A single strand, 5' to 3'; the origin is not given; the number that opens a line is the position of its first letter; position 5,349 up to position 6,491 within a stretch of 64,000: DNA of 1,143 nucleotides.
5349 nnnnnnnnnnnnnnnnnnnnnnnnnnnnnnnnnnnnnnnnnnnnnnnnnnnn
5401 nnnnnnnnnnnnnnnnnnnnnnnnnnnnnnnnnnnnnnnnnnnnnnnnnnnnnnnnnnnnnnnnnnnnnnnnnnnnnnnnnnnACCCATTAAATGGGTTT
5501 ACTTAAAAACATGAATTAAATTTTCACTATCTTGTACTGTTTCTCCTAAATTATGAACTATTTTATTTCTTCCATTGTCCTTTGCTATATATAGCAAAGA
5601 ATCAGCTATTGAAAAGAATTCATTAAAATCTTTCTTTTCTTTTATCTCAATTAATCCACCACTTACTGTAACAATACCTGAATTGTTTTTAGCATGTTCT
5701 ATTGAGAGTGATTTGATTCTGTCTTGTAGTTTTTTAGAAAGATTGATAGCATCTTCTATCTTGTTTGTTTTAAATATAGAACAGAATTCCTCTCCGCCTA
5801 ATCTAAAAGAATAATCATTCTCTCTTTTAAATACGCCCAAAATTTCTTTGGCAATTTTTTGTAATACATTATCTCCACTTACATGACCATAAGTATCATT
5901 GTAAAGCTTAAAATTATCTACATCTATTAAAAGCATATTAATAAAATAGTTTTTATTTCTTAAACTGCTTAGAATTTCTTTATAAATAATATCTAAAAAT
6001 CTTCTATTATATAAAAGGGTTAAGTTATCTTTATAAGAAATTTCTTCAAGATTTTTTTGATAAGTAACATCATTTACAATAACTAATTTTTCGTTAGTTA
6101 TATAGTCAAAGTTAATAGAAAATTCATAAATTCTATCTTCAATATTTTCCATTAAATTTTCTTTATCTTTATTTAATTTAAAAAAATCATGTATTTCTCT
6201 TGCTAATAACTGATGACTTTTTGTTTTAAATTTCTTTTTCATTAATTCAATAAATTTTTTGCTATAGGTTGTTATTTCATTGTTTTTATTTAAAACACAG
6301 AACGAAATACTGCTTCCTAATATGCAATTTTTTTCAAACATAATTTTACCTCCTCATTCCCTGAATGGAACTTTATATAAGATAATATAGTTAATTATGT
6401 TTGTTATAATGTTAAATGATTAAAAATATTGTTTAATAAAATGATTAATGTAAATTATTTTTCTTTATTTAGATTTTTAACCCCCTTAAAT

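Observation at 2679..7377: Contiguous c-di-GMP signalling module on a phage-like genome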

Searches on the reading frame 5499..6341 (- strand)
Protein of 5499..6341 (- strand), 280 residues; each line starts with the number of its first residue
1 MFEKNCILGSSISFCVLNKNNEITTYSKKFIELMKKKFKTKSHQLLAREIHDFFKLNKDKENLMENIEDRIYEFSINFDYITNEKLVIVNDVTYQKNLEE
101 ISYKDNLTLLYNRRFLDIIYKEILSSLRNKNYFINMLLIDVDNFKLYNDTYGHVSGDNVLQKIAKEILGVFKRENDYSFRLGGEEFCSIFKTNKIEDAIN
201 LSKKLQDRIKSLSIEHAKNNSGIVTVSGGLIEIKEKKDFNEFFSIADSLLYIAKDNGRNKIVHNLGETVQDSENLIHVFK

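Call 3: search_protein_families(library=pfam, proteins=[window:5499-6341:-], max_evalue=0.1)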
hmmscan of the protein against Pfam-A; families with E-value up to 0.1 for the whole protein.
window:5499-6341:- (280 aa): 5 families
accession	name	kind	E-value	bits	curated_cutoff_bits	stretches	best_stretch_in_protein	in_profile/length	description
PF00990.26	GGDEF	-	2.2e-35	122.3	23.8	1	103-260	2-161/161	Diguanylate cyclase, GGDEF domain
PF22335.1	Cas10-Cmr2_palm2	-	0.0002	21.9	27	1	174-261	50-132/133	Cas10/Cmr2, second palm domain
PF13426.13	PAS_9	-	0.0029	18.3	27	1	13-86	3-73/103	PAS domain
PF23881.1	DUF7234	-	0.03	14.8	24.4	0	114-167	20-73/80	Family of unknown function (DUF7234)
PF00232.24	Glyco_hydro_1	-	0.081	11.8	22.6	0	38-155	310-426/453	Glycosyl hydrolase family 1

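Call 4: search_protein_families(library=ncbifam, proteins=[window:5499-6341:-], max_evalue=0.1)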
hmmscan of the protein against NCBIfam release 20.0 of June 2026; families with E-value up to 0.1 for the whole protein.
window:5499-6341:- (280 aa): 20 families
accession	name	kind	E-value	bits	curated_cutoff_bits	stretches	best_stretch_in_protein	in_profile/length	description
TIGR00254.1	GGDEF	domain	3.5e-42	143.9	37.4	1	98-262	1-165/168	diguanylate cyclase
NF038266.1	diguan_SiaD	equivalog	1.6e-36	125.9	290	1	95-261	87-252/252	biofilm regulation diguanylate cyclase SiaD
NF007380.0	PRK09894.1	equivalog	3.4e-36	125.1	256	1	54-263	80-286/296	diguanylate cyclase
NF007135.0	PRK09581.1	equivalog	3e-35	121.9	474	1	100-263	290-454/457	PleD family two-component system response regulator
NF047654.1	DiguCycDgcRLepto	equivalog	1.4e-30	106.2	500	1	94-262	125-294/295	diguanylate cyclase DgcR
NF011955.1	PRK15426.1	equivalog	5.1e-29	100.8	408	1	88-263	384-560/564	cellulose biosynthesis regulator diguanylate cyclase DgcQ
NF051473.1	DigCycDgcsShew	equivalog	1.5e-26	93.5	400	1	88-260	122-287/291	diguanylate cyclase DgcS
NF007423.1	PRK09966.1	equivalog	2.2e-26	92.7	325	1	95-254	232-390/390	diguanylate cyclase DgcN/YfiN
NF041606.1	dguan_cyc_DgcA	equivalog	2.5e-26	92.4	370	1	97-262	173-337/340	diguanylate cyclase DgcA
NF040885.1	diguan_DgcJ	equivalog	6.4e-25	87.9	500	1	99-258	338-490/493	diguanylate cyclase DgcJ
NF007599.0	PRK10245.1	equivalog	6.6e-23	80.8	402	1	93-260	201-366/371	diguanylate cyclase AdrA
NF047872.1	GGDEF_GdpS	equivalog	3.9e-22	78.9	400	1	97-264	182-350/355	GGDEF domain-containing protein GdpS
NF007298.0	PRK09776.1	equivalog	7.1e-21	73.8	1135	1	89-261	667-842/1111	diguanylate cyclase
NF045675.1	PhdiestaseDibA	equivalog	1.1e-18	66.9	980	1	95-260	196-360/623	phosphodiesterase DibA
NF007474.0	PRK10060.1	equivalog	2.7e-17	62.2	782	1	88-260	223-391/663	cyclic di-GMP phosphodiesterase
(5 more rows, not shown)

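Call 9: search_protein_families(library=phrogs, proteins=[window:5499-6341:-], max_evalue=0.001)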
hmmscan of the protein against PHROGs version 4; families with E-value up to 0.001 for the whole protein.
window:5499-6341:- (280 aa): 7 families
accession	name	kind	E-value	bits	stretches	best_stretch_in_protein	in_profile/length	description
phrog_5594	-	unknown function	1.3e-43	150.8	1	91-264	347-516/528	-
phrog_14602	-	unknown function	6.1e-27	95.5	1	80-262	156-335/336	-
phrog_9661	-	unknown function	9.1e-24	85.3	1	96-262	110-273/274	-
phrog_11823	-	unknown function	2e-16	60.6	1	93-262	253-421/693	-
phrog_34213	-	unknown function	5.5e-13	49.7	1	104-261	305-462/472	-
phrog_8342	-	unknown function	6.7e-13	49.3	1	98-262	244-406/407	-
phrog_26035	-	unknown function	1.3e-11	45.1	1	77-262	272-444/446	-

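Call 11: find_encoding_contigs(protein=window:5499-6341:-, flank=10000, max_places=6)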
Protein window:5499-6341:- (280 aa): 3 contigs read that carry it; 2 places shown.
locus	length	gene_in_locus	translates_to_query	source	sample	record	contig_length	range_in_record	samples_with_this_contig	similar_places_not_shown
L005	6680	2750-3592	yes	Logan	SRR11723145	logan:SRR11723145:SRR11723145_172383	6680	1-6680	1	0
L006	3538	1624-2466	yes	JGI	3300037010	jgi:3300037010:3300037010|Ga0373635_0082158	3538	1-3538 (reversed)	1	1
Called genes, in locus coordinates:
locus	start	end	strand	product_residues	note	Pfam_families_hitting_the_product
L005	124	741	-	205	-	PF13505:OMP_b-brl (weak)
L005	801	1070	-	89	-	-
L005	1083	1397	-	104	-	-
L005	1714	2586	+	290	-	PF05569:Peptidase_M56 (weak), PF01435:Peptidase_M48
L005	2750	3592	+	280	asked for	PF00990:GGDEF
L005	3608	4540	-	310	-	PF08668:HDOD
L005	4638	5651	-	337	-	-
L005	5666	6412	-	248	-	PF00149:Metallophos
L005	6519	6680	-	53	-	?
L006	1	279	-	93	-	?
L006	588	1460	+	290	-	PF05569:Peptidase_M56 (weak), PF01435:Peptidase_M48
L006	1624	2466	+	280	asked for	PF00990:GGDEF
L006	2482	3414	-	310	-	PF08668:HDOD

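Call 12: find_related_loci(query=window:5499-6341:-, collection=viral_contigs, flank=10000)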
Query window:5499-6341:- (280 aa) in viral_contigs; peptide patterns used: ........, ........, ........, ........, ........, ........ (x = any residue, [..] = any of these).
30 stretches matched a pattern; 1 encode a relative of the query (tblastn E <= 1e-3); 1 distinct loci.
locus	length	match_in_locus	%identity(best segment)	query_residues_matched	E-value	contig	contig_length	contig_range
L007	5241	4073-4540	30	100-261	3e-15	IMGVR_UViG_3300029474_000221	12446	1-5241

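Call 17: search_dna_similar(query=window:5499-6341:-, collection=phages, mode=protein, max_rows=30)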
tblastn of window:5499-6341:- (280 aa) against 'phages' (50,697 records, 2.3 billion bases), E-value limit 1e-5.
Records with a match: 100; places in all: 105; records where one place covers at least 80% of the query: 0.
Best place of each record, by identity: <60% 100.
By first word of the organism name: Bacteriophage 51; Acinetobacter 16; Listeria 8; Pseudomonas 6; Salmonella 5; Bacillus 4; Escherichia 4; Klebsiella 3; Acetobacter 1; Microcystis 1; and 1 more.
By host as written in the record: - 67; Listeria monocytogenes 8; Pseudomonas aeruginosa 4; Homo sapiens 3; Bacillus subtilis W-23-S(r); Bacillus licheniformis ATCC 9945a 2; Escherichia coli 2; Bacillus megaterium str. ATCC 43725 2; Salmonella enterica subsp. enterica serovar Kentucky 2; and 7 more.
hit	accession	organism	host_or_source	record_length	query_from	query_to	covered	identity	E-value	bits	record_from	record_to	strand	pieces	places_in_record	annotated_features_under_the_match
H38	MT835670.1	Bacteriophage sp.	human fecal samples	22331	69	262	69%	36.1%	7e-17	86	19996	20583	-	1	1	record has no annotation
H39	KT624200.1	Bacillus phage SP-15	Bacillus subtilis W-23-S(r); Bacillus ...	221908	73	263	68%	35.5%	4e-16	84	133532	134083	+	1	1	diguanylate cyclase | glycosyl transferase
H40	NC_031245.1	Bacillus phage SP-15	Bacillus subtilis W-23-S(r); Bacillus ...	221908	73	263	68%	35.5%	4e-16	84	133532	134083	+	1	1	diguanylate cyclase | glycosyl transferase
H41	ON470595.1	Escherichia phage vB_EcoS-683R6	Escherichia coli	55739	86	262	63%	36.2%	1e-20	97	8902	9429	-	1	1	diguanylate cyclase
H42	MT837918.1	Bacteriophage sp.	human fecal samples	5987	64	262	71%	32.2%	6e-21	98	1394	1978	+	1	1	record has no annotation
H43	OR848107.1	Listeria phage LM 4-14-1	Listeria monocytogenes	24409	43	261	78%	29.1%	1e-8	61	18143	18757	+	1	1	record has no annotation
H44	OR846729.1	Listeria phage LM 4-11-1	Listeria monocytogenes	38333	43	261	78%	29.1%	1e-8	61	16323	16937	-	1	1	record has no annotation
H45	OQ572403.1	Pseudomonas phage Y1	Pseudomonas aeruginosa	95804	98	261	59%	37.9%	8e-24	106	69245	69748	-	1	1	record has no annotation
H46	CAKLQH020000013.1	Acinetobacter phage MD-2021a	not known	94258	73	261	68%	32.5%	3e-9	63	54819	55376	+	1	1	pleD: Sensory box-containing diguanylate cyclase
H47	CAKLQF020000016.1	Acinetobacter phage MD-2021a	not known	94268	73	261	68%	32.5%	3e-9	63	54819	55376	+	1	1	pleD: Sensory box-containing diguanylate cyclase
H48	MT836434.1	Bacteriophage sp.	human fecal samples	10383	95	262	60%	36.4%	1e-16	86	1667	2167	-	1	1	record has no annotation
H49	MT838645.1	Bacteriophage sp.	human fecal samples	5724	68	262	70%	31.3%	1e-10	68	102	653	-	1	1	record has no annotation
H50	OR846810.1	Listeria phage LM 4-11-1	Listeria monocytogenes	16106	79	267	68%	31.8%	2e-14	79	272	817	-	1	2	record has no annotation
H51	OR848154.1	Listeria phage LM 4-14-1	Listeria monocytogenes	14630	79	267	68%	31.8%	2e-14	79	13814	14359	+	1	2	record has no annotation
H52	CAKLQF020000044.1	Acinetobacter phage MD-2021a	not known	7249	71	273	73%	29.4%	1e-13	76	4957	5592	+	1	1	cph2_3: diguanylate cyclase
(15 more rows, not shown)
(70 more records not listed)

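Call 40: search_solved_structures(query=window:5499-6341:-, max_evalue=1e-10, show_alignments=2)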
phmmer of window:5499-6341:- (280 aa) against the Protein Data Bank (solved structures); distinct sequences matched with E-value up to 1e-10: 43.
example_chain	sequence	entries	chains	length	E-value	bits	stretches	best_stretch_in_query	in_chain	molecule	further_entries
4zve_A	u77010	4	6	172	1.3e-24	90.9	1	105-261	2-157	Diguanylate cyclase DosC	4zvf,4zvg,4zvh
3i5c_A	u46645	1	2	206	1e-23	88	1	97-261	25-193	Fusion of General control protein GCN4 and WSPR response regulator protein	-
6zxm_A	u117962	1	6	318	1.3e-23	87.6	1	97-262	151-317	Putative GGDEF/response regulator receiver domain protein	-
9t28_A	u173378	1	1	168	1.4e-23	87.5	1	104-261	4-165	diguanylate cyclase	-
3i5b_A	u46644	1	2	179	4.9e-23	85.7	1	104-261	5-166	WspR response regulator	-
3bre_A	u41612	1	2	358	9.1e-23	84.8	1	98-261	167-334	Probable two-component response regulator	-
8c05_A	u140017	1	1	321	1.6e-22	84.1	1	95-262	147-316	Sensor domain-containing diguanylate cyclase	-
6zxb_A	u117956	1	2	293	2.2e-22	83.6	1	97-262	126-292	Putative GGDEF/response regulator receiver domain protein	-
6zxc_A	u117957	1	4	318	2.7e-22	83.3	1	97-262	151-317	Putative GGDEF/response regulator receiver domain protein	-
8wcn_A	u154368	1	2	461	5.4e-22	82.3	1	100-261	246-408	Diguanylate cyclase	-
8qpf_A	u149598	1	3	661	1.2e-21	81.1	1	97-262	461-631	Ammonium transporter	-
8qj3_A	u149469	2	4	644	1.4e-21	80.9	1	97-261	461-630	Ammonium transporter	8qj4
3i5a_A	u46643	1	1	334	3.1e-21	79.8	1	98-262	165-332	Response regulator/GGDEF domain protein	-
5llw_B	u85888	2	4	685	1.1e-19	74.7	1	88-261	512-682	Diguanylate cyclase (GGDEF) domain-containing protein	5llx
6et7_A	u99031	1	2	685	3.2e-19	73.2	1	94-261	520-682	Diguanylate cyclase (GGDEF) domain-containing protein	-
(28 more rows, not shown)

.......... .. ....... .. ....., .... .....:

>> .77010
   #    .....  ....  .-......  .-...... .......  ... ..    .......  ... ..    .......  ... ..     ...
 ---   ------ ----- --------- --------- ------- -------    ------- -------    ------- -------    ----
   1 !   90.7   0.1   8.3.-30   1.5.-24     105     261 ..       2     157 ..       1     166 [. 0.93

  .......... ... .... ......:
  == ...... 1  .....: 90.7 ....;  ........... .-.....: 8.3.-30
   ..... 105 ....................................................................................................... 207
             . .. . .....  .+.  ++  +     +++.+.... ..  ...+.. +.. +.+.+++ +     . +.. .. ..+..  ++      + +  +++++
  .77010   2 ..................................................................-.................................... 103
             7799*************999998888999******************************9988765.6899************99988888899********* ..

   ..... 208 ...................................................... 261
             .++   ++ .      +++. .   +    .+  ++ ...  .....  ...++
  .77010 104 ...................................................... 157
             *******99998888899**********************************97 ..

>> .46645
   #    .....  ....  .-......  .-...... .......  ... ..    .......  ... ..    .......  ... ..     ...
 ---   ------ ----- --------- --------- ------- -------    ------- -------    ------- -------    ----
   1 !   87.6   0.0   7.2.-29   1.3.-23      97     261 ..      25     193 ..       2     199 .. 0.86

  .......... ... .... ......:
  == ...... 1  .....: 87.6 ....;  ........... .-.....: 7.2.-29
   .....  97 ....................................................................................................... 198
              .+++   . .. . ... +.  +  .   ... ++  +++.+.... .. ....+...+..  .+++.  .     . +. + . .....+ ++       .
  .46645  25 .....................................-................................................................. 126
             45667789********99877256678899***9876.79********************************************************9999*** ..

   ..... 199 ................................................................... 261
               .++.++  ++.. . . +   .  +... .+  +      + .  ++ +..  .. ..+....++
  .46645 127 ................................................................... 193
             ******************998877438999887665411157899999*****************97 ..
